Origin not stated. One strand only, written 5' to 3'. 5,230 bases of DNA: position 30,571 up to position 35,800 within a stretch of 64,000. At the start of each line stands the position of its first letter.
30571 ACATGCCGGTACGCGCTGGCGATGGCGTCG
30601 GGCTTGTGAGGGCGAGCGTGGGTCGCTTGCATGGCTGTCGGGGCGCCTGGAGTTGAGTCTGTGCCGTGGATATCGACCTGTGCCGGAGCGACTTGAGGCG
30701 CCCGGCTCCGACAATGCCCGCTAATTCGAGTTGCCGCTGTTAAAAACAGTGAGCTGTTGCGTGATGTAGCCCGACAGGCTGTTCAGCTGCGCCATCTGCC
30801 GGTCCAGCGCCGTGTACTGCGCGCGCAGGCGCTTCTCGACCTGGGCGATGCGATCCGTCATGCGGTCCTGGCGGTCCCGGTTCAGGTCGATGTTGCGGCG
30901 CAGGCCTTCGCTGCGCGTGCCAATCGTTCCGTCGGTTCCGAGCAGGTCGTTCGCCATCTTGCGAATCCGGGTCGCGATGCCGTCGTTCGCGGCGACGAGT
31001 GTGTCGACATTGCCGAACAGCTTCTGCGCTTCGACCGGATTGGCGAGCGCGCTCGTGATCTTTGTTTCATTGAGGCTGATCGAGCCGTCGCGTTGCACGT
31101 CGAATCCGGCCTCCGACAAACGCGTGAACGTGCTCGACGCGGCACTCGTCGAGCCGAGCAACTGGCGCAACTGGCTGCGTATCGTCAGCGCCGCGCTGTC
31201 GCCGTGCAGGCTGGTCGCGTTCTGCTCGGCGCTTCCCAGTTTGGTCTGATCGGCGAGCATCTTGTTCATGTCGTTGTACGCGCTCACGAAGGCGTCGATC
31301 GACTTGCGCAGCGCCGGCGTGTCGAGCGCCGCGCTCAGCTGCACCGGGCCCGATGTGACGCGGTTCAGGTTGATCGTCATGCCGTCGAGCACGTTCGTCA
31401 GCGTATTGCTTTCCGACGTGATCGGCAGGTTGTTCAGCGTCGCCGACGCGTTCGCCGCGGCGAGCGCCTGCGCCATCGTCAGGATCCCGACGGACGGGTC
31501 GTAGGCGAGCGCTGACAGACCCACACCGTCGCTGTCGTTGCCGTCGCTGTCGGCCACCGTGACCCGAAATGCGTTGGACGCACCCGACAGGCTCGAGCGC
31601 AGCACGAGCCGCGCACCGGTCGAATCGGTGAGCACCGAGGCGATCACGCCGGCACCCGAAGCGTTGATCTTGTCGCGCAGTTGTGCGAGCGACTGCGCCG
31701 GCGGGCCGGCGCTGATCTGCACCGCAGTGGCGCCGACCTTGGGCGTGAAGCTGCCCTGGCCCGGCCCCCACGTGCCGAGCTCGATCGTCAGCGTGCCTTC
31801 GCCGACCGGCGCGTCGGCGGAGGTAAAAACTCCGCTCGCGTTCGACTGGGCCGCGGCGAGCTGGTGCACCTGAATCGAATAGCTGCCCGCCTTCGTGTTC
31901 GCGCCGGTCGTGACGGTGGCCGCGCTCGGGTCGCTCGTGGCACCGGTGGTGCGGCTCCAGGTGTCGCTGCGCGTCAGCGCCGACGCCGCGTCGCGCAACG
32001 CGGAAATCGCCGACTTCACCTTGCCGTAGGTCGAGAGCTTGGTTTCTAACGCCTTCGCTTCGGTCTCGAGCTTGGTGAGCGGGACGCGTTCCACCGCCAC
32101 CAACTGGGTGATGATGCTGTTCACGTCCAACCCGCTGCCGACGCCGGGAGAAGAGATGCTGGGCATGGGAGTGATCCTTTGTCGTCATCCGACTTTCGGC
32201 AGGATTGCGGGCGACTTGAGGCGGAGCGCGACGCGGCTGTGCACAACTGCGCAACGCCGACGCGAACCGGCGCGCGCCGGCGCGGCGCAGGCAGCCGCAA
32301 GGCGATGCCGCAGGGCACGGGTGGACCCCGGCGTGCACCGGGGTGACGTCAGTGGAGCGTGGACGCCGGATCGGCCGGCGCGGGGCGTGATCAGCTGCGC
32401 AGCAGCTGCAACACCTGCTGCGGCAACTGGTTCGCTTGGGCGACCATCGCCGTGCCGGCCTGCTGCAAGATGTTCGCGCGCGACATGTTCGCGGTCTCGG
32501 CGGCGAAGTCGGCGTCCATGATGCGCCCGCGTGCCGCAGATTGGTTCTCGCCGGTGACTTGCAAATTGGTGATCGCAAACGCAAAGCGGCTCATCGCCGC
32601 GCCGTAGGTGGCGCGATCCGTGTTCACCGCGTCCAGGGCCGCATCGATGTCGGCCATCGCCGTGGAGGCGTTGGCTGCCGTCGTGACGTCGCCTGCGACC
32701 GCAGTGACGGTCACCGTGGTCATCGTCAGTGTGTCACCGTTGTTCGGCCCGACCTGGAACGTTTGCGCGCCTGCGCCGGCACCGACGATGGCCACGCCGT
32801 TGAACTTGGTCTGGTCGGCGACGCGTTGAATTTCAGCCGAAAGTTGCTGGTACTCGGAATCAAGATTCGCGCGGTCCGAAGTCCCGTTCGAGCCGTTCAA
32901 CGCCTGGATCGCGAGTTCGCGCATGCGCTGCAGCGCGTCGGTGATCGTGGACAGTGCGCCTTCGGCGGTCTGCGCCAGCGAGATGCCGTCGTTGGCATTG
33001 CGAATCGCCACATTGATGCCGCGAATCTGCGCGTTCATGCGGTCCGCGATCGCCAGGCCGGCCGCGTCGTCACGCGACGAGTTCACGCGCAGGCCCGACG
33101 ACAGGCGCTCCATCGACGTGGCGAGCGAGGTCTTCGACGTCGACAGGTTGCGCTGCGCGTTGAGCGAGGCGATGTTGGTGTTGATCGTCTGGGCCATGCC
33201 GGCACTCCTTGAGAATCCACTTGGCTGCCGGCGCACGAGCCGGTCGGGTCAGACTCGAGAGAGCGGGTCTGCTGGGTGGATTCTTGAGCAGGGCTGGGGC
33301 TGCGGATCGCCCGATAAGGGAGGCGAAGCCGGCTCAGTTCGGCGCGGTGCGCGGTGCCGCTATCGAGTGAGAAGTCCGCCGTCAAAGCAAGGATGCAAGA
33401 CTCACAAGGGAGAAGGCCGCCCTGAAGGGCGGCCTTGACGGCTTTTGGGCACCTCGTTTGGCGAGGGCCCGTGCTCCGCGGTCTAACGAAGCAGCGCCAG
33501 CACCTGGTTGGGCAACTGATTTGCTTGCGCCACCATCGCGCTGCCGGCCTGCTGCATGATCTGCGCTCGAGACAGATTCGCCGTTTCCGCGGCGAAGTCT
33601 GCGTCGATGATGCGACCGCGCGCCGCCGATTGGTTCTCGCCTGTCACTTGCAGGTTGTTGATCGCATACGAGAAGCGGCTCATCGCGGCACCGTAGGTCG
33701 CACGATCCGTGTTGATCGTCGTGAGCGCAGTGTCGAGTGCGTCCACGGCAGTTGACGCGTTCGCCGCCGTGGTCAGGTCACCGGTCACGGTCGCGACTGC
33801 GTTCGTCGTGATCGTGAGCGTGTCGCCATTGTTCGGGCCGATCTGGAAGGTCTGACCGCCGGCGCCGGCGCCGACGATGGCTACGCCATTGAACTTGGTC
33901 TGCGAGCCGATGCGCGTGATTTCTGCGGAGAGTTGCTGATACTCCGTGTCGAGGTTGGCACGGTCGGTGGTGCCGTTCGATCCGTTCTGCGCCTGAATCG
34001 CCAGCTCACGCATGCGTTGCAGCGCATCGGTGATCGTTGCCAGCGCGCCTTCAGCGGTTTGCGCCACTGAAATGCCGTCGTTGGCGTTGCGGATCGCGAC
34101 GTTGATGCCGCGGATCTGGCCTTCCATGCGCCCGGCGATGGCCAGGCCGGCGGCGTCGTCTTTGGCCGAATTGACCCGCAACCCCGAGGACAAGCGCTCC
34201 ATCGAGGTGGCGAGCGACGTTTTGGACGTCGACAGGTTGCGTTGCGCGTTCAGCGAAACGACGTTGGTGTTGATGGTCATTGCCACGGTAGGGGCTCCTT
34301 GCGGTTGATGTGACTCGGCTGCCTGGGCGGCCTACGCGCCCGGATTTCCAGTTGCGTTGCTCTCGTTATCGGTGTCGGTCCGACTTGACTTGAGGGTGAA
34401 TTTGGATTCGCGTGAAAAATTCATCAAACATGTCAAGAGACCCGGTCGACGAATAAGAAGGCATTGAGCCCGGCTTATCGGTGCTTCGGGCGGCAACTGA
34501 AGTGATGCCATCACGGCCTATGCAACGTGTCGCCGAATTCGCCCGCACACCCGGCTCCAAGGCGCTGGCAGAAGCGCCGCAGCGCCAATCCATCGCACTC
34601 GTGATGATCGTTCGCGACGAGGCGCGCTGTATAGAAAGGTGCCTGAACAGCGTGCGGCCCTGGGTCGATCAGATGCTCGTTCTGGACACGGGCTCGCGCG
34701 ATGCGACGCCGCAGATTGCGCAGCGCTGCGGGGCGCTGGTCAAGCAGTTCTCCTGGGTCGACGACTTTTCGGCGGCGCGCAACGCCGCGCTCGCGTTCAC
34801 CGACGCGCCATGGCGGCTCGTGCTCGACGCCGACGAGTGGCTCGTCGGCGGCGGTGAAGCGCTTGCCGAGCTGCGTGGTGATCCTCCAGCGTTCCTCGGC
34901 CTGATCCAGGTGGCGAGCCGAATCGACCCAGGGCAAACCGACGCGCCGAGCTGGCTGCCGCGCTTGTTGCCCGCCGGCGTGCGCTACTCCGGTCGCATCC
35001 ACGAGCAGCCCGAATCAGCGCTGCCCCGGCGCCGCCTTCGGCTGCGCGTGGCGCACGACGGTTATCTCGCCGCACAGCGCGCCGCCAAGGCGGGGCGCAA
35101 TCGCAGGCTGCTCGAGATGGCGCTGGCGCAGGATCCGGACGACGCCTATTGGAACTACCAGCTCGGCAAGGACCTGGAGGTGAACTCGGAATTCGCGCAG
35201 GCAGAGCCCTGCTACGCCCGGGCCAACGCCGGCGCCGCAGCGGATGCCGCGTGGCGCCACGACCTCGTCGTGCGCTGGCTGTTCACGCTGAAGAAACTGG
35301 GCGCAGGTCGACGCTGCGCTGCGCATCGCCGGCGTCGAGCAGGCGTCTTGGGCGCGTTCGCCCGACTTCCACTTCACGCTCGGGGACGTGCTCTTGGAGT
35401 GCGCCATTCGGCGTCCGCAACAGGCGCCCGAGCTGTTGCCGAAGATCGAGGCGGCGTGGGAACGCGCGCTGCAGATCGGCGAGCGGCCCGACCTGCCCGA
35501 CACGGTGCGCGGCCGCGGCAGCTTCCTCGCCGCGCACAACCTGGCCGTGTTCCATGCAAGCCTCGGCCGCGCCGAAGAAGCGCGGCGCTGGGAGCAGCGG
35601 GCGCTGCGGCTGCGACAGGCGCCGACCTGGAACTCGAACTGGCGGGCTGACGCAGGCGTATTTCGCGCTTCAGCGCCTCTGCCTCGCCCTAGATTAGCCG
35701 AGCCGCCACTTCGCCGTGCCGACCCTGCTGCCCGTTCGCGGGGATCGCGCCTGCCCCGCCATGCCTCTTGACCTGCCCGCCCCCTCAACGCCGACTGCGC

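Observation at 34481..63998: Composite locus: giant Ser/Thr-rich T1SS-type substrates embedded in a flagellin-linked glycosylation/methylation island bracketed by two OGT-like GT41 enzymes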

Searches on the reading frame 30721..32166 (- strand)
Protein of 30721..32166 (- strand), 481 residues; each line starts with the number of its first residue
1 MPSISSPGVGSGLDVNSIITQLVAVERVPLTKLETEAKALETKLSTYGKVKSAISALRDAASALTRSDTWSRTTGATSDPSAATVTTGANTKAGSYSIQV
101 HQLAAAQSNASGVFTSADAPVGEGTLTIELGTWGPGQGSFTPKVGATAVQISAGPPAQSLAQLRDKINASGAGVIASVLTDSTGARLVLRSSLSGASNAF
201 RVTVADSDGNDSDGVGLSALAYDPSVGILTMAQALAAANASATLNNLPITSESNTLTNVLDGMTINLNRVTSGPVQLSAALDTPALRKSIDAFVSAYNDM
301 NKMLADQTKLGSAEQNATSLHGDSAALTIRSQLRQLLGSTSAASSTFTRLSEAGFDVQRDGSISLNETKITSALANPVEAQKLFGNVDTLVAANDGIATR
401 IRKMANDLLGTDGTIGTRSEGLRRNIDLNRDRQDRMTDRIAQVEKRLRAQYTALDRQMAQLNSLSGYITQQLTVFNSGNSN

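Call 6: search_protein_families(library=pfam, proteins=[window:30721-32166:-], max_evalue=0.01)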
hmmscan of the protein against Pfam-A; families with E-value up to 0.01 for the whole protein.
window:30721-32166:- (481 aa): 3 families
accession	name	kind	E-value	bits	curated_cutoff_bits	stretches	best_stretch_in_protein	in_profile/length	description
PF07195.17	FliD_C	-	2.3e-42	145.5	25.4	1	237-463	1-236/236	Flagellar hook-associated protein 2 C-terminus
PF02465.23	FliD_N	-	2.3e-26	92.7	24.8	1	11-107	1-97/97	Flagellar hook-associated protein 2 N-terminus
PF07196.18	Flagellin_IN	-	1.8e-06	28.4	22.7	1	147-192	13-54/55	Flagellin hook IN motif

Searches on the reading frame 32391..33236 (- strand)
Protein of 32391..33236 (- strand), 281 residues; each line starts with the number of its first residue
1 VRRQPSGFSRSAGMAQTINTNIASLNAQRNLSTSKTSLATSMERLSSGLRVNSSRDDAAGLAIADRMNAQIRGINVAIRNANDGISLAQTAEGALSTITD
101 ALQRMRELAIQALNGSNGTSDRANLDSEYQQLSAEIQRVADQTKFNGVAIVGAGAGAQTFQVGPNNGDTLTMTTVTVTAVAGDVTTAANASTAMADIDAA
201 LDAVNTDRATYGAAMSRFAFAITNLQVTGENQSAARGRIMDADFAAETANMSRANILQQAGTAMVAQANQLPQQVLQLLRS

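Call 6: search_protein_families(library=pfam, proteins=[window:32391-33236:-], max_evalue=0.01)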
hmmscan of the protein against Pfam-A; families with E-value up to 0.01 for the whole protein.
window:32391-33236:- (281 aa): 2 families
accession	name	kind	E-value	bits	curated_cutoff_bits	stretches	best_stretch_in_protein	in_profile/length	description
PF00669.25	Flagellin_N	-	9.4e-43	146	26.6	1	18-150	1-133/139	Bacterial flagellin N-terminal helical region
PF00700.27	Flagellin_C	-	9.3e-25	87.2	23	1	195-279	2-86/86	Bacterial flagellin C-terminal helical region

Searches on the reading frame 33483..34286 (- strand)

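Call 6: search_protein_families(library=pfam, proteins=[window:33483-34286:-], max_evalue=0.01)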
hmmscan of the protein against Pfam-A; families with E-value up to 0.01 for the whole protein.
window:33483-34286:- (267 aa): 2 families
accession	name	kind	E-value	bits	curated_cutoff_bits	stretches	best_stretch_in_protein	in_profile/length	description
PF00669.25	Flagellin_N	-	5.5e-42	143.6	26.6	1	5-137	1-133/139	Bacterial flagellin N-terminal helical region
PF00700.27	Flagellin_C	-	2.4e-23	82.7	23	1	182-266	2-86/86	Bacterial flagellin C-terminal helical region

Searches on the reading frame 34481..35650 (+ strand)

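Call 5: search_protein_families(library=pfam, proteins=[window:34481-35650:+], max_evalue=0.01)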
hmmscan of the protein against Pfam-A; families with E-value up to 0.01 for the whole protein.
window:34481-35650:+ (389 aa): 2 families
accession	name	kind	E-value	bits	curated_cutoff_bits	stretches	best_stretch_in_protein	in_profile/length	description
PF00535.33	Glycos_transf_2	-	1.6e-11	44.9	23.3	1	41-121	3-91/168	Glycosyl transferase family 2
PF13704.12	Glyco_tranf_2_4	-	2.9e-05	24.9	27.5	1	45-122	1-85/98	Glycosyl transferase family 2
